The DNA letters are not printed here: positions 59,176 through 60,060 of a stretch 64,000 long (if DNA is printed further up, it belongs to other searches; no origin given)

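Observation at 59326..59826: CcmH-like domain fused in frame to CcmF, with CxCxC instead of the CxxC redox motif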

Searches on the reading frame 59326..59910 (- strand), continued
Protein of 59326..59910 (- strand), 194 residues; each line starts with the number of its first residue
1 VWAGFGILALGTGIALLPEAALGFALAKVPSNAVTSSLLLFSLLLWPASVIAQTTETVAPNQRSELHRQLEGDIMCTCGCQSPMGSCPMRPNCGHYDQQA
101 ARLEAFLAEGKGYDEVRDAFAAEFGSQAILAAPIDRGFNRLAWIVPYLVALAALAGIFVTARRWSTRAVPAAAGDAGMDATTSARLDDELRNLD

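Call 31: fold_search(model_id=the predicted structure, library=pdb)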
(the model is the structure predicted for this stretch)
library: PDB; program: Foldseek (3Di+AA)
matches with E <= 10: 3; with E <= 0.001: 0
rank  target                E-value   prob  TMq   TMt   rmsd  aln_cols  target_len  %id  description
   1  2kw0_MODEL_1_A        2.4e-01  0.94  0.31  0.59   5.4        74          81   19  Solution structure of N-terminal domain of CcmH from Escherichia.coli (released 2011-07-13)
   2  2hl7                  5.2e-01  0.96  0.31  0.60   2.1        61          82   20  Crystal structure of the periplasmic domain of CcmH from Pseudomonas aeruginosa (released 2007-07-10)
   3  3nrx_B                7.5e+00  0.08  0.22  0.29  18.2        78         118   13  Insights into anti-parallel microtubule crosslinking by PRC1, a conserved non-motor microtubule binding protein (released 2010-08-18)
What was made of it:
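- On CcmH/NrfF (Pfam PF03918): The Foldseek best hits are 2kw0 and 2hl7, probability 0.94 and 0.96 (call 31).
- Checked: The only credible PDB fold matches are the CcmH periplasmic domains 2kw0 and 2hl7: probability 0.94 and 0.96, rmsd 2.1 A over 61 columns for 2hl7 (call 31).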

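Call 51: search_protein_representatives(alignment_id=A2)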
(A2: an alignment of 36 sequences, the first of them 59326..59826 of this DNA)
Query: 36 sequences, 166 profile positions. Proteins with E-value up to 0.001 (for the whole library): 6382; up to 1e-10: 2041; up to 1e-30: 97. The best 150 are listed.
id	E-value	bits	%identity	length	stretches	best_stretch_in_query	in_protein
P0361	6.7e-63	227.4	-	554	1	3-166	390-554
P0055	2.5e-60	219.0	-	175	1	9-166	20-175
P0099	1.3e-55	203.7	-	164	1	13-166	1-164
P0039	1.3e-55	203.6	-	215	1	3-166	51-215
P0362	5.3e-51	188.7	-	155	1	13-166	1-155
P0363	1.6e-45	170.8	-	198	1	9-162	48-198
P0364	3.6e-44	166.5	-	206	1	27-161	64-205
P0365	8.3e-44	165.3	-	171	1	31-151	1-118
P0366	1.4e-43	164.6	-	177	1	28-161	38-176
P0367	2.1e-43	164.0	-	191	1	8-166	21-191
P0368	3.6e-43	163.2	-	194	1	8-166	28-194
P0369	4.1e-43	163.0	-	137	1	35-166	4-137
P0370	1.2e-42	161.5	-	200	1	31-149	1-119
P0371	1.6e-42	161.1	-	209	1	32-161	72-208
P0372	2.1e-42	160.7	-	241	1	9-166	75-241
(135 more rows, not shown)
